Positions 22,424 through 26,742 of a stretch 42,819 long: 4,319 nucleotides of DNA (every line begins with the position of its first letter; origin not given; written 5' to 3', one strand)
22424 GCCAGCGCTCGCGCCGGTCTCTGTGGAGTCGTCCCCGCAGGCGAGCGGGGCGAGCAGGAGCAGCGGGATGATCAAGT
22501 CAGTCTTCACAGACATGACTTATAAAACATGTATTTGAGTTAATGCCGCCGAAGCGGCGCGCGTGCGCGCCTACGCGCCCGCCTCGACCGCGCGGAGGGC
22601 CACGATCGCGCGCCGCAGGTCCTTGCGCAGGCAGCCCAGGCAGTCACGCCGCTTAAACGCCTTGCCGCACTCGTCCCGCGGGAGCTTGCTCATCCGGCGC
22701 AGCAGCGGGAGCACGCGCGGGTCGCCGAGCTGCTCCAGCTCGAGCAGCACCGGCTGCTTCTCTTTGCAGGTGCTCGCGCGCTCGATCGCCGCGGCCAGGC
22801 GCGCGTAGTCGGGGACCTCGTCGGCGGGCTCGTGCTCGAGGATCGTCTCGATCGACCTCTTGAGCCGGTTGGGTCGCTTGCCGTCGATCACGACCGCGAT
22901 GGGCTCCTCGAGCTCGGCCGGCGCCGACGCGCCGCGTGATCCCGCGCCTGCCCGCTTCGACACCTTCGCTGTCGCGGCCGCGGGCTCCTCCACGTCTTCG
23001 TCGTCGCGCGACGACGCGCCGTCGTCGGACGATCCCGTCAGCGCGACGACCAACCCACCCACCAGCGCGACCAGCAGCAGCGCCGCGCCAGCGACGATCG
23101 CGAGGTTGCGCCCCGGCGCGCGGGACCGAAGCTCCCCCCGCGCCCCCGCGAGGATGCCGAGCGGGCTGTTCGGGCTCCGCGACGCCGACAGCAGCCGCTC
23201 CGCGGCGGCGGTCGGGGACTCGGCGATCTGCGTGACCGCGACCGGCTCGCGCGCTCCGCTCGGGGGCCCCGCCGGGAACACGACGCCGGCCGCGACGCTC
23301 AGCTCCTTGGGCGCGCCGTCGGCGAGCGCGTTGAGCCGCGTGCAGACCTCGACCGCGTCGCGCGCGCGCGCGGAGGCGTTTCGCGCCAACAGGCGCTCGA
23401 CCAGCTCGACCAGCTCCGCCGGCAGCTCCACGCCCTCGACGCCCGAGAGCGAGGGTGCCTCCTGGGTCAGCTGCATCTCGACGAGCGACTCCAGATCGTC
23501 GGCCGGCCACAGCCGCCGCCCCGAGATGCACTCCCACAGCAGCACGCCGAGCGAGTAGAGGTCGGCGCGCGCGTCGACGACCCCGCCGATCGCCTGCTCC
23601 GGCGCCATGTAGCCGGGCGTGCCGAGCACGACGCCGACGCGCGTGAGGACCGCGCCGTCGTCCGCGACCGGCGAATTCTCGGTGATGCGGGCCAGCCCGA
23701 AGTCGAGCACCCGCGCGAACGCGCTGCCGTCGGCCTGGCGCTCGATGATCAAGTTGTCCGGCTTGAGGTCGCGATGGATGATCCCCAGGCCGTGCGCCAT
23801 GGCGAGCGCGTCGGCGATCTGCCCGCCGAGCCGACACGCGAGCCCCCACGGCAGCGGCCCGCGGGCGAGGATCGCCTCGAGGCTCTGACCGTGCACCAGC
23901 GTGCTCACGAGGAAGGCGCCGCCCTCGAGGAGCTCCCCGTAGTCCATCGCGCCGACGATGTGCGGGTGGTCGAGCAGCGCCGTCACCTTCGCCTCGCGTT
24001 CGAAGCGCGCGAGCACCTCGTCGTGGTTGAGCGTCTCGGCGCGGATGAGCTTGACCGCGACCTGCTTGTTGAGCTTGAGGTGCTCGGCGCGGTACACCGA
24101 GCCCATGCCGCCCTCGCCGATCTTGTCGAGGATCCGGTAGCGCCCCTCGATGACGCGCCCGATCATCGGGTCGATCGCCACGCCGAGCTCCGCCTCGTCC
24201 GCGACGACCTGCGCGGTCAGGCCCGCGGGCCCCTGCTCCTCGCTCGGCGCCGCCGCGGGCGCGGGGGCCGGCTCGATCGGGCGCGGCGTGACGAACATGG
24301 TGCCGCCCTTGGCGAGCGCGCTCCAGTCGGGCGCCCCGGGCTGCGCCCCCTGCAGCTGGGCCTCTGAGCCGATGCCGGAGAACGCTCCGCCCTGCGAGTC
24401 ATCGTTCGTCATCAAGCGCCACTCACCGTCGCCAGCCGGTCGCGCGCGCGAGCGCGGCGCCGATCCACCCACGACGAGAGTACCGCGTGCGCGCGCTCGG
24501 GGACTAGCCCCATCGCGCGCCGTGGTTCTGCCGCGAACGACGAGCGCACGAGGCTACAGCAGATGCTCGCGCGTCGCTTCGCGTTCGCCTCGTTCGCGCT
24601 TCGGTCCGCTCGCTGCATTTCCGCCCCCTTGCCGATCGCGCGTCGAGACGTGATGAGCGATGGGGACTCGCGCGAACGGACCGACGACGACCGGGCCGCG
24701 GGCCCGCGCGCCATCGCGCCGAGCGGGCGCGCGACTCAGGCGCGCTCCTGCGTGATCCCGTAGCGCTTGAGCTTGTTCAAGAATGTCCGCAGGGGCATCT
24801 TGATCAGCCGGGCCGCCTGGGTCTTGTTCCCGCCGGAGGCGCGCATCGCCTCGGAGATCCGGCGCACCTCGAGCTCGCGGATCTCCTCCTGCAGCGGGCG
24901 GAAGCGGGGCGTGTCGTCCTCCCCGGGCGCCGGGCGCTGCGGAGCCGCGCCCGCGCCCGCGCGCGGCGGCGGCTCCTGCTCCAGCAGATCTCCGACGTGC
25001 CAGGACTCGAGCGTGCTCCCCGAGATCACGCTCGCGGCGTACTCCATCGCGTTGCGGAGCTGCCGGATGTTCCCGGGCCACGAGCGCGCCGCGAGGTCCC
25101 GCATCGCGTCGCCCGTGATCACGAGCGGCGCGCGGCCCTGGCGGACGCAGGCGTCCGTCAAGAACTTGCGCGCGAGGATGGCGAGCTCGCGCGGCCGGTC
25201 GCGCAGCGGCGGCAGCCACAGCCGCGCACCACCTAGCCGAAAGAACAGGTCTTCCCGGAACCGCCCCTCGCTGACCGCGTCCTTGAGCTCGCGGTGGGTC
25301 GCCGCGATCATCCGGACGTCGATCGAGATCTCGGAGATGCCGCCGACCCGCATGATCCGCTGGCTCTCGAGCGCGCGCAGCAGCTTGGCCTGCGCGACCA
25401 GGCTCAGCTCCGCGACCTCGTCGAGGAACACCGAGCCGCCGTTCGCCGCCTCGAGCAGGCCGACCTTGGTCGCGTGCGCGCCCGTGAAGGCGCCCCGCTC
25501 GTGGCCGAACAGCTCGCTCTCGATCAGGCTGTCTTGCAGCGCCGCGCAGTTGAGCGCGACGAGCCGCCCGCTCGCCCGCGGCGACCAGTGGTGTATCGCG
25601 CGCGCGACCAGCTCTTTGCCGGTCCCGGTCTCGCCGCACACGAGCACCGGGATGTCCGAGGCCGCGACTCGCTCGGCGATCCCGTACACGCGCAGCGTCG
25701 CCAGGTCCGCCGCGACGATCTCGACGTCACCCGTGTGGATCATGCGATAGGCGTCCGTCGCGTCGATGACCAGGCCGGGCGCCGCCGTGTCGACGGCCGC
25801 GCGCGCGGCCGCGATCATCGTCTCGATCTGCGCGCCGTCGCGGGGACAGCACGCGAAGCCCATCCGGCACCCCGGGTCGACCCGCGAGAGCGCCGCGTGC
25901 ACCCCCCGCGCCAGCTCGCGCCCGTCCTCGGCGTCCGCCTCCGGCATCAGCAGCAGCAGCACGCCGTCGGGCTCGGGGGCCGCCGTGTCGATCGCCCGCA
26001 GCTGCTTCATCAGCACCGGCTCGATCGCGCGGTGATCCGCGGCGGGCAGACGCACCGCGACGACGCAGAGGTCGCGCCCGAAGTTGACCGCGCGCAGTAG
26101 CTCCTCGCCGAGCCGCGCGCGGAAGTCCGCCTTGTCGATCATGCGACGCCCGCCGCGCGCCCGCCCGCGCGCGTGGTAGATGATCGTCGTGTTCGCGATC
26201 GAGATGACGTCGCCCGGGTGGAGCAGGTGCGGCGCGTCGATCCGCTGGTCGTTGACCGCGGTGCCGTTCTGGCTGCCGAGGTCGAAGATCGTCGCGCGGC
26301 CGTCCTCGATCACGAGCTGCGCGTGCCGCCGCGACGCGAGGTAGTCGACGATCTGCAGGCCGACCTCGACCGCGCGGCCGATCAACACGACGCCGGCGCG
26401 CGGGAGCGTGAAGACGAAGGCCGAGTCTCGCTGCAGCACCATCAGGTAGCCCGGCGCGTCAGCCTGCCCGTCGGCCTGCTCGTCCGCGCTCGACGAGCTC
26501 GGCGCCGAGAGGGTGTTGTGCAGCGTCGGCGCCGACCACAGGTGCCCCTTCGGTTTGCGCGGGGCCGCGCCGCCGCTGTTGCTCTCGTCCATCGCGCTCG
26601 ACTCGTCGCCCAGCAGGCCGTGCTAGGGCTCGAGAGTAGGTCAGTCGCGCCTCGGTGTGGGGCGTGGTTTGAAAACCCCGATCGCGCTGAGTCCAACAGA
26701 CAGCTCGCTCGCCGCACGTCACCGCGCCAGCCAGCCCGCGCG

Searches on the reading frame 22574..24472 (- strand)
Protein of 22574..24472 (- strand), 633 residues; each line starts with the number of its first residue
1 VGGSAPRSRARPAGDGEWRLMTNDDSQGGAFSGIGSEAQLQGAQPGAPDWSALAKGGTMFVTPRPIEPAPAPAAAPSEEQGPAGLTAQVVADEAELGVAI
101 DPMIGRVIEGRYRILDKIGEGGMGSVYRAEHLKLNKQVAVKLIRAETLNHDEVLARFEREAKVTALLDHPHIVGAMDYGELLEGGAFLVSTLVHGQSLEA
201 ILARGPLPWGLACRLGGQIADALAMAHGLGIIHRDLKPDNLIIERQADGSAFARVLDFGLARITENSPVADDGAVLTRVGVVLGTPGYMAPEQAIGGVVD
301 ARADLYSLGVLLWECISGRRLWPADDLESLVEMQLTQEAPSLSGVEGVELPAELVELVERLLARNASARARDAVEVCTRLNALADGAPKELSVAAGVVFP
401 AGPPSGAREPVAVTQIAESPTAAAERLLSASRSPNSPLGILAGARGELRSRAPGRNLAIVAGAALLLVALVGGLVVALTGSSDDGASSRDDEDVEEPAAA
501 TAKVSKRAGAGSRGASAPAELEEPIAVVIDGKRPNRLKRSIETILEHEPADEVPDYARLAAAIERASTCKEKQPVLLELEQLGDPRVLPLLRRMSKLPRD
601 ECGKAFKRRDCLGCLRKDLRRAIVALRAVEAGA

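Call 7: search_protein_families(library=pfam, proteins=[window:22574-24472:-], max_evalue=0.001)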
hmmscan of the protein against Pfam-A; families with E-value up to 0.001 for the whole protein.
window:22574-24472:- (633 aa): 3 families
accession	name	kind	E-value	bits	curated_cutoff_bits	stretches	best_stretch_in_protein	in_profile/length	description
PF00069.31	Pkinase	-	2.1e-40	139.2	31.7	1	112-370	1-252/263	Protein kinase domain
PF07714.23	PK_Tyr_Ser-Thr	-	2.5e-23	83.1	23.1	1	114-369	3-248/258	Protein tyrosine and serine/threonine kinase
PF01636.29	APH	-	0.00036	20.8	23.2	0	224-263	163-199/239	Phosphotransferase enzyme family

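Call 42: search_protein_families(library=ncbifam, proteins=[window:22574-24472:-], max_evalue=0.01)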
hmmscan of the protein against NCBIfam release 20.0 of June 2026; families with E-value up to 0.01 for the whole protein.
window:22574-24472:- (633 aa): 15 families
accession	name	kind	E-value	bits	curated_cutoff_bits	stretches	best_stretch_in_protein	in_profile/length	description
NF033483.0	PknB_PASTA_kin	equivalog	3.6e-70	237.6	450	1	104-482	1-360/563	Stk1 family PASTA domain-containing Ser/Thr kinase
NF052427.1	StpK7MSMEG_1200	equivalog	4.1e-52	177.5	900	1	110-378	7-263/601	serine/threonine protein kinase StpK7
TIGR03903.1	TOMM_kin_cyc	equivalog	9.1e-49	166.2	705.75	1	135-383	3-247/1267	TOMM system kinase/cyclase fusion protein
NF047741.1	antiphage_MADS6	equivalog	8.3e-40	136.9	460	2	218-391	307-468/612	methylation-associated defense system protein kinase MAD6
NF009651.0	PRK13184.1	equivalog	3.5e-27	94.8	839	2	219-389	122-296/932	serine/threonine-protein kinase PknD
NF053615.1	SerThrKinAfsKStmc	equivalog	5.4e-26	91.5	1300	1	110-372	13-257/809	protein serine/threonine kinase AfsK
NF038150.1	lanthi_synth_IV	equivalog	1.8e-24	86.2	650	1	105-423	184-487/851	class IV lanthionine synthetase LanL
NF033442.0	BREX_PglW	equivalog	6.8e-21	73.8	990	2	102-265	504-664/1391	BREX system serine/threonine kinase PglW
NF038151.1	lanthi_synth_III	equivalog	1.4e-10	40.3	575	1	111-365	221-465/833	class III lanthionine synthetase LanKC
NF058632.1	SerThrKinPrkT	equivalog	7.6e-09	35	280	1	105-247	16-154/322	serine/threonine protein kinase PrkT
NF043056.1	T4SS_LegK1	equivalog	6.3e-07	28.3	550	1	230-312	209-280/516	Dot/Icm T4SS effector kinase LegK1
TIGR03724.2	arch_bud32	equivalog_domain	6.7e-06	25.7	125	1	136-273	19-144/193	KEOPS complex kinase/ATPase Bud32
NF011463.0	PRK14879.1-4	equivalog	0.00028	20.4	188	1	140-266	48-165/237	Kae1-associated kinase Bud32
NF007174.0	PRK09605.1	equivalog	0.00056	18.5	447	1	130-266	356-478/535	bifunctional N(6)-L-threonylcarbamoyladenine synthase/serine/threonine protein kinase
NF011460.0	PRK14879.1-1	equivalog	0.0039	16.4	199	1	187-267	87-163/232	Kae1-associated kinase Bud32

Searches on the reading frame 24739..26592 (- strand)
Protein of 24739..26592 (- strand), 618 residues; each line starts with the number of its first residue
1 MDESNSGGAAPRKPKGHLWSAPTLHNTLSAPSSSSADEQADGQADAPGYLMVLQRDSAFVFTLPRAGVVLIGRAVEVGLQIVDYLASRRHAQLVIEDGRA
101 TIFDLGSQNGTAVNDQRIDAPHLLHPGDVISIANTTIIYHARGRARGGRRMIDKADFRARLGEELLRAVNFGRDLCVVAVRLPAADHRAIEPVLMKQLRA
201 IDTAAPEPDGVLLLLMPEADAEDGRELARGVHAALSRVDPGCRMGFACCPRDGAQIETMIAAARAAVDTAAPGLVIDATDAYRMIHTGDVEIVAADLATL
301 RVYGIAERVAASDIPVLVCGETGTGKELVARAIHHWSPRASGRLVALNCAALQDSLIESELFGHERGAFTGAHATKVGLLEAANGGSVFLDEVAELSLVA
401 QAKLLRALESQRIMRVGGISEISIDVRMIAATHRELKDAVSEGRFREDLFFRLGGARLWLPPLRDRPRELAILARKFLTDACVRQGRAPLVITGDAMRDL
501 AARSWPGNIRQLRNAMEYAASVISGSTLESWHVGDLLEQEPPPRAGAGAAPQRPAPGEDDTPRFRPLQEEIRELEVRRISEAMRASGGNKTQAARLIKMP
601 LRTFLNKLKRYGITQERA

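Call 7: search_protein_families(library=pfam, proteins=[window:24739-26592:-], max_evalue=0.001)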
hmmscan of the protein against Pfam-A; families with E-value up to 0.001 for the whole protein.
window:24739-26592:- (618 aa): 8 families
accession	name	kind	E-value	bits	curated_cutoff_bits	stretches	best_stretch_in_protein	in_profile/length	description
PF00158.32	Sigma54_activat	-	1.2e-62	211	20.2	1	297-455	6-164/168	Sigma-54 interaction domain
PF14532.12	Sigma54_activ_2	-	2.4e-16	60.7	25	1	307-463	15-138/138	Sigma-54 interaction domain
PF00498.31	FHA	-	1.8e-15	57.5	20.7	1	69-132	1-66/67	FHA domain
PF25601.1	AAA_lid_14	-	9.1e-14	51.5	27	1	464-542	1-79/87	AAA+ ATPase lid domain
PF02954.25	HTH_8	-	2.5e-10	40.3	22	1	571-611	2-42/42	Bacterial regulatory protein, Fis family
PF16697.10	Yop-YscD_cpl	-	8.9e-09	35.9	33.2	1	62-136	13-87/94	Inner membrane component of T3SS, cytoplasmic domain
PF07728.20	AAA_5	-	2.4e-05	24.8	22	1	315-433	1-122/139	AAA domain (dynein-related subfamily)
PF00493.29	MCM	-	0.00052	19.6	23.3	1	311-414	55-151/224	MCM P-loop domain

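Call 10: find_encoding_contigs(protein=window:24739-26592:-, flank=10000, max_places=6)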
Protein window:24739-26592:- (618 aa): no gene with exactly this product is on record in the collection.

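Call 11: find_homologous_proteins(query=window:24739-26592:-, max_evalue=1e-30)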
Query window:24739-26592:- (618 aa): 7990 proteins with E <= 1e-30 among 8000 candidates; the best 120 are listed.
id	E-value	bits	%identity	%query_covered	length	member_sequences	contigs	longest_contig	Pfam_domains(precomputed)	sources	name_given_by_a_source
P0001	1.8e-262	891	95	71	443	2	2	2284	PF00158.33,PF00498.32,PF16697.11,PF14532.13,PF07728.21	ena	-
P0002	1.5e-165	571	49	92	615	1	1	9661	PF00158.33,PF00498.32,PF25601.2,PF02954.26,PF16697.11,PF14532.13,PF07728.21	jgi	jgi:DNA-binding NtrC family response regulator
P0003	1.9e-163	564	49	96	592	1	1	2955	PF00158.33,PF07724.21,PF00498.32,PF25601.2,PF02954.26,PF16697.11,PF14532.13,PF07728.21,PF01078.28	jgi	jgi:DNA-binding NtrC family response regulator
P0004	1.5e-158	547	49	91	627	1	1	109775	PF00158.33,PF00498.32,PF25601.2,PF02954.26,PF16697.11,PF14532.13,PF07728.21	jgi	jgi:DNA-binding NtrC family response regulator/pSer/pThr/pTyr-binding forkhead associated (FHA) prot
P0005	8.8e-157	542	47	91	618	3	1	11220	PF00158.33,PF00498.32,PF25601.2,PF02954.26,PF16697.11,PF14532.13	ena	-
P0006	9.3e-157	542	47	91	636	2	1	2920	PF00158.33,PF00498.32,PF25601.2,PF02954.26,PF16697.11,PF14532.13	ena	-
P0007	1.5e-156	541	47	91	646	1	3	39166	PF00158.33,PF00498.32,PF25601.2,PF02954.26,PF16697.11,PF14532.13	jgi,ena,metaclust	metaclust:\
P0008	3.3e-156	540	49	92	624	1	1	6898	PF00158.33,PF00498.32,PF25601.2,PF02954.26,PF16697.11,PF14532.13,PF07728.21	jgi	jgi:two-component system response regulator AtoC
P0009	1.1e-155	538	49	91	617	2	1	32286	PF00158.33,PF00498.32,PF25601.2,PF02954.26,PF16697.11,PF14532.13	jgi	jgi:DNA-binding NtrC family response regulator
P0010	2.5e-155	537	47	91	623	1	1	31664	PF00158.33,PF00498.32,PF25601.2,PF02954.26,PF16697.11,PF14532.13,PF07728.21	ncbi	-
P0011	2.4e-154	534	47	94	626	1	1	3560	PF00158.33,PF07724.21,PF00498.32,PF25601.2,PF02954.26,PF16697.11,PF14532.13,PF07728.21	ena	-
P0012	3.9e-154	533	47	96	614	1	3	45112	PF00158.33,PF00498.32,PF25601.2,PF02954.26,PF16697.11,PF14532.13,PF07728.21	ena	-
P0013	3.9e-153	530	47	95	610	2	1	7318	PF00158.33,PF00498.32,PF25601.2,PF02954.26,PF16697.11,PF14532.13,PF07728.21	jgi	-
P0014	8.9e-153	528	48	93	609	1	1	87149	PF00158.33,PF07724.21,PF00498.32,PF25601.2,PF02954.26,PF16697.11,PF14532.13,PF07728.21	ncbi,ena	-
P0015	1.4e-152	528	47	91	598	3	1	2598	PF00158.33,PF00498.32,PF25601.2,PF02954.26,PF16697.11,PF14532.13,PF07728.21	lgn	-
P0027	2.6e-148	514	47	91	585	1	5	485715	PF00158.33,PF00498.32,PF25601.2,PF02954.26,PF16697.11,PF14532.13,PF07728.21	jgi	jgi:DNA-binding NtrC family response regulator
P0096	1.8e-136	474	46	93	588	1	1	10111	PF00158.33,PF00498.32,PF25601.2,PF02954.26,PF16697.11,PF14532.13,PF07728.21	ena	-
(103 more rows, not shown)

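Call 12: find_encoding_contigs(protein=P0001, flank=10000, max_places=4)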
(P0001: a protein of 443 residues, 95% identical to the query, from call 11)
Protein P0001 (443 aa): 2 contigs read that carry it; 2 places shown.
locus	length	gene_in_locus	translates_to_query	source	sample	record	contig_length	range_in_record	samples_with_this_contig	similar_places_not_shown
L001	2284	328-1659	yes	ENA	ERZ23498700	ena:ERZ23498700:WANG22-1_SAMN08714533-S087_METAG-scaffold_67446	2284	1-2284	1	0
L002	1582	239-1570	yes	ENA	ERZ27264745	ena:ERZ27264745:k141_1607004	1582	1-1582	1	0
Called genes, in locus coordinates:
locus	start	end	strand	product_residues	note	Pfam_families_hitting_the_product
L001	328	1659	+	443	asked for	PF16697:Yop-YscD_cpl, PF00498:FHA, PF00158:Sigma54_activat, PF14532:Sigma54_activ_2, PF07728:AAA_5 (weak)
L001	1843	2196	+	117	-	PF25601:AAA_lid_14, PF02954:HTH_8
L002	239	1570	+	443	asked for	PF16697:Yop-YscD_cpl, PF00498:FHA, PF00158:Sigma54_activat, PF14532:Sigma54_activ_2, PF07728:AAA_5 (weak)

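Call 13: find_encoding_contigs(protein=P0004, flank=6000, max_places=3)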
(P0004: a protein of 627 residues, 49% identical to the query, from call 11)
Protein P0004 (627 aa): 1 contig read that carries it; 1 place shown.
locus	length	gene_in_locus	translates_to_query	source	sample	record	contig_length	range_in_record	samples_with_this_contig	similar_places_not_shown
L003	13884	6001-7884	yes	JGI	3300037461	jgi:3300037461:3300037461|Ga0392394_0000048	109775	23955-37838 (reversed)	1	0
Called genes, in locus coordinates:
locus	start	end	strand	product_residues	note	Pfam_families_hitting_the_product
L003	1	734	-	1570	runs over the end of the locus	-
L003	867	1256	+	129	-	PF00085:Thioredoxin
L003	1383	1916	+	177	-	PF00254:FKBP_C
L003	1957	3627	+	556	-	-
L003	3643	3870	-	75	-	-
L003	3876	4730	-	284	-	PF02146:SIR2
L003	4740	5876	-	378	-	PF03403:PAF-AH_p_II, PF01738:DLH (weak), PF07224:Chlorophyllase, PF12740:PETase (weak)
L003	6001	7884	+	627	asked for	PF16697:Yop-YscD_cpl, PF00498:FHA, PF00158:Sigma54_activat, PF14532:Sigma54_activ_2, PF07728:AAA_5 (weak), PF25601:AAA_lid_14, PF02954:HTH_8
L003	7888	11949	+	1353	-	PF00069:Pkinase, PF07714:PK_Tyr_Ser-Thr, PF00069:Pkinase, PF07714:PK_Tyr_Ser-Thr (weak), PF20703:nSTAND1, PF13191:AAA_16 (weak), PF03781:FGE-sulfatase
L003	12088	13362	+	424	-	PF26780:DUF8252, PF20032:ADYC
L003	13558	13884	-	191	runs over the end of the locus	-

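Call 14: find_encoding_contigs(protein=P0002, flank=6000, max_places=3)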
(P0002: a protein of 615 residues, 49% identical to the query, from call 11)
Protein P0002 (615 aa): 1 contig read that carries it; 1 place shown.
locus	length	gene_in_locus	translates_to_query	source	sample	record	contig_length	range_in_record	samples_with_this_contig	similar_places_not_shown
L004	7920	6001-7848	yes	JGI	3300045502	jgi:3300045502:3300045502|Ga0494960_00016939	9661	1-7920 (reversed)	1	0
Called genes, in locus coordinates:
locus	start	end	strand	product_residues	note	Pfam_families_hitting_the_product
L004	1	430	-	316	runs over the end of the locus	PF14378:PAP2_3, PF01569:PAP2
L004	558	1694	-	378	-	-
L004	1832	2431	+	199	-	-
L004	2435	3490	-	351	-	PF07995:GSDH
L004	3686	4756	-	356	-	PF03150:CCP_MauG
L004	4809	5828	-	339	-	PF01244:Peptidase_M19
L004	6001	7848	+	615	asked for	PF16697:Yop-YscD_cpl, PF00498:FHA, PF00158:Sigma54_activat, PF14532:Sigma54_activ_2, PF07728:AAA_5 (weak), PF25601:AAA_lid_14, PF02954:HTH_8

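Call 42: search_protein_families(library=ncbifam, proteins=[window:24739-26592:-], max_evalue=0.01)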
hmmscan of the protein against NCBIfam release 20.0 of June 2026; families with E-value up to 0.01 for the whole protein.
window:24739-26592:- (618 aa): 34 families (the best 25 are shown)
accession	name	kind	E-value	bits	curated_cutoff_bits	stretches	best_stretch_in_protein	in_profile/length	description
NF008469.0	PRK11361.1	equivalog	4.5e-85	286.1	714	1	305-614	158-457/461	acetoacetate metabolism transcriptional regulator AtoC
TIGR01817.1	nifA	equivalog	2.1e-84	284.2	528.85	1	292-615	198-531/534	nif-specific transcriptional activator NifA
NF003451.0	PRK05022.1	equivalog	3e-84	283.6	476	1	291-613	191-510/512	nitric oxide reductase transcriptional regulator NorR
NF050807.1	TransRegFlbDCaul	equivalog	6.9e-83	279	750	1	288-611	116-438/454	sigma-54-dependent transcriptional regulator FlbD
NF041552.1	TF_PrdR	equivalog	8.3e-83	278.6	795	1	303-612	280-577/577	sigma-54 dependent transcriptional regulator PrdR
NF038308.1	RNA_repair_RtcR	equivalog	1.5e-81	274.8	650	1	292-604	182-504/530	RNA repair transcriptional activator RtcR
TIGR02915.1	PEP_resp_reg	equivalog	2.9e-79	267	502.6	1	290-534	139-383/445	PEP-CTERM-box response regulator transcription factor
TIGR01818.1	ntrC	equivalog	3.7e-78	263.4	558.6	1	285-609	129-461/463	nitrogen regulation protein NR(I)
TIGR02329.1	propionate_PrpR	equivalog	2.4e-71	241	499.2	1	261-609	184-525/526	propionate catabolism operon regulatory protein PrpR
NF008176.1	PRK10923.1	equivalog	5.7e-71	239.5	620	1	290-613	138-468/469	nitrogen regulation protein NR(I)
NF011958.0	PRK15429.1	equivalog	8.3e-71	239.5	830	1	291-616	380-689/692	formate hydrogenlyase transcriptional activator FlhA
TIGR02974.1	phageshock_pspF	equivalog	3.6e-70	236.8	443.55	1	299-611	8-336/336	phage shock protein operon transcriptional activator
NF007689.0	PRK10365.1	equivalog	5.6e-70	236.3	760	1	308-610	157-441/441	sigma-54-dependent response regulator transcription factor ZraR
NF011695.0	PRK15115.1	equivalog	4e-69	233.5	763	1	291-538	136-383/445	two-component system response regulator GlrR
NF011953.0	PRK15424.1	equivalog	4.1e-68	230.3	703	1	305-610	234-533/538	propionate catabolism operon regulatory protein PrpR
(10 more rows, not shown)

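Call 46: find_encoding_contigs(protein=P0027, flank=6000, max_places=2)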
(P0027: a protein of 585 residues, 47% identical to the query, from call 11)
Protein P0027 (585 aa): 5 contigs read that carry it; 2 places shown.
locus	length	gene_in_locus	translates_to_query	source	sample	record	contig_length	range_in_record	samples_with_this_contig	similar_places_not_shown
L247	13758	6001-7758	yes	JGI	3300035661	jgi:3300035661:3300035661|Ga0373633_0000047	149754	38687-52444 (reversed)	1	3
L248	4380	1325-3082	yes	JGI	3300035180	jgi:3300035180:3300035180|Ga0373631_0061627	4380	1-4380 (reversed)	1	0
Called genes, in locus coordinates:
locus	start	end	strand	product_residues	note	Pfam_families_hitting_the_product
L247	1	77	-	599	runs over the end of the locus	PF04055:Radical_SAM, PF13489:Methyltransf_23 (weak), PF13649:Methyltransf_25 (weak), PF08241:Methyltransf_11 (weak), PF08242:Methyltransf_12 (weak)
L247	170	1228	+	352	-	PF11617:Cu-binding_MopE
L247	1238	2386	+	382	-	PF04055:Radical_SAM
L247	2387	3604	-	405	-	PF04055:Radical_SAM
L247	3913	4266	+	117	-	-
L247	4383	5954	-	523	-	PF00069:Pkinase, PF01636:APH (faint), PF03109:ABC1 (faint), PF07714:PK_Tyr_Ser-Thr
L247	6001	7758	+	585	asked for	PF16697:Yop-YscD_cpl, PF00498:FHA, PF00158:Sigma54_activat, PF14532:Sigma54_activ_2, PF07728:AAA_5 (weak), PF25601:AAA_lid_14, PF02954:HTH_8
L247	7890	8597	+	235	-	PF13424:TPR_12 (faint), PF07719:TPR_2 (weak), PF13181:TPR_8 (faint), PF13432:TPR_16 (weak)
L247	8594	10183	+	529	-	PF00069:Pkinase, PF07714:PK_Tyr_Ser-Thr, PF03109:ABC1 (weak)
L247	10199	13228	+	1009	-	PF18998:Flg_new_2 (weak)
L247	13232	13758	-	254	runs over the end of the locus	PF02146:SIR2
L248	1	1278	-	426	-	?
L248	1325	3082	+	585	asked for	PF16697:Yop-YscD_cpl, PF00498:FHA, PF00158:Sigma54_activat, PF14532:Sigma54_activ_2, PF07728:AAA_5 (weak), PF25601:AAA_lid_14, PF02954:HTH_8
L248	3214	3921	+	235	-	PF13424:TPR_12 (faint), PF07719:TPR_2 (weak), PF13181:TPR_8 (faint), PF13432:TPR_16 (weak)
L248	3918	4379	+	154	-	?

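Call 47: find_encoding_contigs(protein=P0012, flank=6000, max_places=2)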
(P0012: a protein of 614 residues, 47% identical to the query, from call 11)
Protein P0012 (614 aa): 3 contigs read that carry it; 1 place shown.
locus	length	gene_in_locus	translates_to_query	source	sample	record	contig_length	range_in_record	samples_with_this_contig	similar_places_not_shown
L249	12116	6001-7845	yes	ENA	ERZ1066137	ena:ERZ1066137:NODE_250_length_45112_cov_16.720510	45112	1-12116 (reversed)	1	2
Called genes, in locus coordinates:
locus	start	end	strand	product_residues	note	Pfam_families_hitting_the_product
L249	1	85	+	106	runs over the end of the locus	PF08308:PEGA (weak)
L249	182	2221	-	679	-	-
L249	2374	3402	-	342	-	PF16138:DUF4846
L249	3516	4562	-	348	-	PF13241:NAD_binding_7 (weak), PF02254:TrkA_N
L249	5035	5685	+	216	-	-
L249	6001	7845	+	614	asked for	PF16697:Yop-YscD_cpl, PF00498:FHA, PF00158:Sigma54_activat, PF14532:Sigma54_activ_2, PF07728:AAA_5 (weak), PF25601:AAA_lid_14, PF02954:HTH_8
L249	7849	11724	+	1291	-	PF00069:Pkinase, PF07714:PK_Tyr_Ser-Thr, PF00069:Pkinase, PF07714:PK_Tyr_Ser-Thr, PF13191:AAA_16 (weak), PF20703:nSTAND1, PF03781:FGE-sulfatase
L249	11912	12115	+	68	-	?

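Call 48: find_encoding_contigs(protein=P0096, flank=6000, max_places=2)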
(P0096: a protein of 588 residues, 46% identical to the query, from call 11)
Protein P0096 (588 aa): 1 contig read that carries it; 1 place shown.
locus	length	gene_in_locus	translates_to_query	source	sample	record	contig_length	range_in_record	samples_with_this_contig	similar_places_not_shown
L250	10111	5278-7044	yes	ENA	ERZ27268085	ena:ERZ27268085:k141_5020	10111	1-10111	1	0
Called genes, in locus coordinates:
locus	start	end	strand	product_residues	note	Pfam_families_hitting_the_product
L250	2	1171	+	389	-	?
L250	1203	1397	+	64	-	-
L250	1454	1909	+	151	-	-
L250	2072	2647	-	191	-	-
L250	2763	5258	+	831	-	PF00069:Pkinase, PF01163:RIO1 (weak), PF03109:ABC1 (weak), PF07714:PK_Tyr_Ser-Thr, PF01636:APH (weak), PF24885:TPR_NPHP3, PF13374:TPR_10 (weak), PF13424:TPR_12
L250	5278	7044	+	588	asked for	PF16697:Yop-YscD_cpl, PF00498:FHA, PF00158:Sigma54_activat, PF14532:Sigma54_activ_2, PF07728:AAA_5 (weak), PF25601:AAA_lid_14, PF02954:HTH_8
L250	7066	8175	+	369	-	PF00756:Esterase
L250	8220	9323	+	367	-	PF00107:ADH_zinc_N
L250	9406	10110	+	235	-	?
